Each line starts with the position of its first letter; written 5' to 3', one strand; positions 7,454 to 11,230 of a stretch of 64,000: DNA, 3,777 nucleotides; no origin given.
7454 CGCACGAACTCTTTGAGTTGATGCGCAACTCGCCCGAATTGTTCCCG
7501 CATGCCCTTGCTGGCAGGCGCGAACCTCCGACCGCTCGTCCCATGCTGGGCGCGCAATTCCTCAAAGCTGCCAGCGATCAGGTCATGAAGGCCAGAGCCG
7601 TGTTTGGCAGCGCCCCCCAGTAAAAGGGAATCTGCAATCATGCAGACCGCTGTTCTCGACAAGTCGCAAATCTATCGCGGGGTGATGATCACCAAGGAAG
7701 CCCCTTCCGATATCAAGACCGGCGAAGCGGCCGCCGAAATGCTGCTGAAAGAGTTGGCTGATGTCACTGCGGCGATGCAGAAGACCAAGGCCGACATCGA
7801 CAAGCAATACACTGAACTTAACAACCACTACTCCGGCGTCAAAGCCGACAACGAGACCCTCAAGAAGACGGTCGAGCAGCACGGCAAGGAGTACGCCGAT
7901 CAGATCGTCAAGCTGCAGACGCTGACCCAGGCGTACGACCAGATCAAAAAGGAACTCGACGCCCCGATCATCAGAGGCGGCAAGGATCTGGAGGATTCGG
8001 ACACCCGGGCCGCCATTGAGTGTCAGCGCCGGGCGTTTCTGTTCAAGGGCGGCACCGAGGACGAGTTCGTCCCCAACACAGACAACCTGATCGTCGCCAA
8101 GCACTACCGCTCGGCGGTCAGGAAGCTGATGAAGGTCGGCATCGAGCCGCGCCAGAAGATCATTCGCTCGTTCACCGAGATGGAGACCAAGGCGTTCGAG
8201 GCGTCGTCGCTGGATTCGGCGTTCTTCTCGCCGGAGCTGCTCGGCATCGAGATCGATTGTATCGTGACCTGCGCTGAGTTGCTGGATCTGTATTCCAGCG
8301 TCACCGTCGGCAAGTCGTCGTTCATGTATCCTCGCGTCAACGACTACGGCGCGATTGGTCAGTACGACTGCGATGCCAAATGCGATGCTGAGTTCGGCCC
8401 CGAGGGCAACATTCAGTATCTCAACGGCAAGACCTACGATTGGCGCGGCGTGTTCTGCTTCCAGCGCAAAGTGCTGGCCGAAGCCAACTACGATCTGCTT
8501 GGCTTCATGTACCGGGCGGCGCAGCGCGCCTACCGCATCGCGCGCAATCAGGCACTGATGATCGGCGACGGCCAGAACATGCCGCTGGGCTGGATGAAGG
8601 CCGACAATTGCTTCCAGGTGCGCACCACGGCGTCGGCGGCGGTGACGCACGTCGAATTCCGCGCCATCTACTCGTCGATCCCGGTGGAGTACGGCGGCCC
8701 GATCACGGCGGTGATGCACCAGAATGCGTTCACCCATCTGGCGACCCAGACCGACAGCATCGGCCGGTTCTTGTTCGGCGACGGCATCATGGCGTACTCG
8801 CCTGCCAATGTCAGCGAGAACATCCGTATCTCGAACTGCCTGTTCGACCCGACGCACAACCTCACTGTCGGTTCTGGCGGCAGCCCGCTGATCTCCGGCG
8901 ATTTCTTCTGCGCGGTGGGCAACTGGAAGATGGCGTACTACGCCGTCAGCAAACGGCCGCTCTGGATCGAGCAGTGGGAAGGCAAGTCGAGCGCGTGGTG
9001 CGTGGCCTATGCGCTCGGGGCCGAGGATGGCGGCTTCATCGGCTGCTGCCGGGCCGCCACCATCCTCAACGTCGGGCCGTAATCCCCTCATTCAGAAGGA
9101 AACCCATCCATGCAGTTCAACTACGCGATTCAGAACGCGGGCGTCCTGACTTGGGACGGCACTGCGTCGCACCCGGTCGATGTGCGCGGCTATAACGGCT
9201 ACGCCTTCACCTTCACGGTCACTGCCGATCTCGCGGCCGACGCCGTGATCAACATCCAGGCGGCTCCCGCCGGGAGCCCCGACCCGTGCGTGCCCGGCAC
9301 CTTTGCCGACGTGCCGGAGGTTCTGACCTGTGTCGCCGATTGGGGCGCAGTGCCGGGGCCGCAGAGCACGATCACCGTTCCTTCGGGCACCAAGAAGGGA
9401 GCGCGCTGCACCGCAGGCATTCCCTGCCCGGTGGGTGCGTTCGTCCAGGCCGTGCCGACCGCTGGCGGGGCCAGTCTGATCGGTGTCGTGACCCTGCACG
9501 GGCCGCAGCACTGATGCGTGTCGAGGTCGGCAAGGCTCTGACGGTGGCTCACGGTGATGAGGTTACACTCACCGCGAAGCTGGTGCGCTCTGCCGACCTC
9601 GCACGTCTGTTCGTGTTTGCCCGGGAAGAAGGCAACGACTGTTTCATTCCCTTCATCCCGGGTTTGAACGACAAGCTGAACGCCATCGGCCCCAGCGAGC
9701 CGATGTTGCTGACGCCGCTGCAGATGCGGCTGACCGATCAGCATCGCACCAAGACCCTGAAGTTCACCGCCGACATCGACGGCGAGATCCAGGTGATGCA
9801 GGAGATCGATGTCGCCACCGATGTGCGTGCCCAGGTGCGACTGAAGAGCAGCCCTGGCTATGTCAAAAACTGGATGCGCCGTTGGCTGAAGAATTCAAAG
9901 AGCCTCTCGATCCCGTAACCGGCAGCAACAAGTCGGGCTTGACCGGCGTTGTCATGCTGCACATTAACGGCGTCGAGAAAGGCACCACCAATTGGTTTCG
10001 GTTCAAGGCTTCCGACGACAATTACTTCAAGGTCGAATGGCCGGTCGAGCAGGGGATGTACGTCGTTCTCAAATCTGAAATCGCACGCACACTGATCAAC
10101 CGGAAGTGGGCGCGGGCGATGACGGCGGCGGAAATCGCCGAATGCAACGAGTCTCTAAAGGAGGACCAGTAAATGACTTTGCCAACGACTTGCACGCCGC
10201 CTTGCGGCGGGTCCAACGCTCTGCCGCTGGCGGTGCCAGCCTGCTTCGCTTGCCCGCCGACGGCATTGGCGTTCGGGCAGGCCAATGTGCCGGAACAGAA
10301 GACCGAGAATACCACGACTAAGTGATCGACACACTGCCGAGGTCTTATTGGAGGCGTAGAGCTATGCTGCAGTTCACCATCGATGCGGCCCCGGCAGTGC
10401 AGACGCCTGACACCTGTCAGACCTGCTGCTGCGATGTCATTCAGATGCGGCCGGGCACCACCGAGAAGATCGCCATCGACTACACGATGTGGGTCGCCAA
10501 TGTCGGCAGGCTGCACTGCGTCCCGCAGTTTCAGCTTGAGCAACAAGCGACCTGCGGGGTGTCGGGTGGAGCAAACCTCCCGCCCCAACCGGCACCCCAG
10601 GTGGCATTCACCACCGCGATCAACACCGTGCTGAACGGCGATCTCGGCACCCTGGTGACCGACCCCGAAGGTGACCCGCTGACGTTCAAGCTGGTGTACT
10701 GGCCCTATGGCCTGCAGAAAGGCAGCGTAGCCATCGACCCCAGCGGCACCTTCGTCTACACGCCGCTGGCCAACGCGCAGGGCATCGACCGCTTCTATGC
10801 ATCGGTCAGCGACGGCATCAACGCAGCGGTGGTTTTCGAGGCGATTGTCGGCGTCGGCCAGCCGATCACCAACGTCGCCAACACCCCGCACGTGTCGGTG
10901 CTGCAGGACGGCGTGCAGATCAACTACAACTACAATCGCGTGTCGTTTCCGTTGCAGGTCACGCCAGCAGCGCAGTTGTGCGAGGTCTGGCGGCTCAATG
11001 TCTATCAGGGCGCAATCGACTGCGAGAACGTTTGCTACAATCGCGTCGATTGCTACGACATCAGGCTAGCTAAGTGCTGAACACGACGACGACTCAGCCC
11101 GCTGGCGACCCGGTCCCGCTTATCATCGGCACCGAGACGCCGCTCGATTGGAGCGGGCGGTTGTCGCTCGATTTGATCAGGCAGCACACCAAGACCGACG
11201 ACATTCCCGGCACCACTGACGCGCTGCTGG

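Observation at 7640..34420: Cysteine-rich outer virion proteins beside a cysteine-free tape measure: possible disulfide-stabilised myovirus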

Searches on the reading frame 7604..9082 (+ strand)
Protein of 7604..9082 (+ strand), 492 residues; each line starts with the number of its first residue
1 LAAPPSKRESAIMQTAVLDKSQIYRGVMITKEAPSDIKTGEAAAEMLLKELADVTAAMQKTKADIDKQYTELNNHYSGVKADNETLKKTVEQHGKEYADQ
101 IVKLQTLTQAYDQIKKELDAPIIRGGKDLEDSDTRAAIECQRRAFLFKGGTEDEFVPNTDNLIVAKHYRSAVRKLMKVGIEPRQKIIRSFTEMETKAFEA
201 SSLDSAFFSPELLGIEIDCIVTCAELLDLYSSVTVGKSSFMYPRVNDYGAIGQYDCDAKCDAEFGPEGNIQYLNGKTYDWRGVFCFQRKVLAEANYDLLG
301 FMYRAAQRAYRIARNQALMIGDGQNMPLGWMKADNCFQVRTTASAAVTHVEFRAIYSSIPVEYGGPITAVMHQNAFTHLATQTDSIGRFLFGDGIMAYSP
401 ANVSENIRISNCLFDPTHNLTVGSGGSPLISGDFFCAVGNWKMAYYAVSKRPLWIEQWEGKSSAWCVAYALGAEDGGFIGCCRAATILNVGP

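Call 4: search_protein_families(library=pfam, proteins=[window:7604-9082:+], max_evalue=0.01)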
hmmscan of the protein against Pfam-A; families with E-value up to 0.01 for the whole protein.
window:7604-9082:+ (492 aa): 3 families
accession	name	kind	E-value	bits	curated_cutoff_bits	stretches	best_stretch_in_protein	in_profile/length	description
PF05065.19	Phage_capsid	-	9e-10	38.8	24.2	1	287-399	83-198/280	Phage capsid family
PF10498.14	IFT57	-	0.009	15.5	40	0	49-118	250-346/360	Intra-flagellar transport protein 57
PF17078.10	SHE3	-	0.0096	16.1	30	0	63-113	69-119/228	SWI5-dependent HO expression protein 3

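Call 5: search_protein_families(library=phrogs, proteins=[window:7604-9082:+], max_evalue=0.001)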
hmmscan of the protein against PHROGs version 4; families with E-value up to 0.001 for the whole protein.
window:7604-9082:+ (492 aa): 1 family
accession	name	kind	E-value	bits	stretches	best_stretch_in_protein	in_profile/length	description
phrog_10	-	head and packaging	8e-12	45.9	1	290-399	450-557/752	major head protein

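Call 63: search_solved_structures(query=window:7604-9082:+)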
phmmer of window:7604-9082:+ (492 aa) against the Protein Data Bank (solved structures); distinct sequences matched with E-value up to 0.001: 2.
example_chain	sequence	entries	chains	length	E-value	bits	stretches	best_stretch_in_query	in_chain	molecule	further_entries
8fwg_g1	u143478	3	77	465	1.4e-145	488.8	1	50-491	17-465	Major capsid protein, gp9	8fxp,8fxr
9hz8_A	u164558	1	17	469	3.6e-144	484.2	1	63-491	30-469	Major capsid protein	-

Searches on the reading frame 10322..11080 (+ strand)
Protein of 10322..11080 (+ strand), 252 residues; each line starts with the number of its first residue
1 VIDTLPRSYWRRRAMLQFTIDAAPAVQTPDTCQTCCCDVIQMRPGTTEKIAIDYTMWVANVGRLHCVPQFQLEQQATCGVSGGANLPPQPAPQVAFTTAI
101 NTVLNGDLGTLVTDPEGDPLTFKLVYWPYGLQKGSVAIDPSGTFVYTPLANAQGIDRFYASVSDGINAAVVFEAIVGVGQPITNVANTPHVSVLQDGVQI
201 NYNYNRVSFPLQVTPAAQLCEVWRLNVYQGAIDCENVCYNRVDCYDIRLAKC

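Call 4: search_protein_families(library=pfam, proteins=[window:10322-11080:+], max_evalue=0.01)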
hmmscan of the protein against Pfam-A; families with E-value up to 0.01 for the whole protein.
window:10322-11080:+ (252 aa): 3 families
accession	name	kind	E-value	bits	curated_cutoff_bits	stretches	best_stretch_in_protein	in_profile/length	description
PF17963.7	Big_9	-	5.5e-10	40.5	23.6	1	90-167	6-79/89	Bacterial Ig domain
PF17892.7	Cadherin_5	-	3.9e-07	30.3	26.5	1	107-169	28-88/98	Cadherin-like domain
PF17803.7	Cadherin_4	-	4.2e-07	30.8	25.1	1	83-146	9-71/71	Bacterial cadherin-like domain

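Call 5: search_protein_families(library=phrogs, proteins=[window:10322-11080:+], max_evalue=0.001)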
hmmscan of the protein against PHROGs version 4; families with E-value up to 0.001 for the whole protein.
window:10322-11080:+ (252 aa): 0 families

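Call 64: search_solved_structures(query=window:10322-11080:+)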
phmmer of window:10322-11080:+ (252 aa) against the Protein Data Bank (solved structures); distinct sequences matched with E-value up to 0.001: 2.
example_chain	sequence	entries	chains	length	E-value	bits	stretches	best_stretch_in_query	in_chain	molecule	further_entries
9rkt_A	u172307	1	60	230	2.7e-30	108.6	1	17-252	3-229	Structural protein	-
8fwc_J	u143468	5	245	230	1.6e-24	89.7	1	18-252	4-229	Collar sheath protein, gp13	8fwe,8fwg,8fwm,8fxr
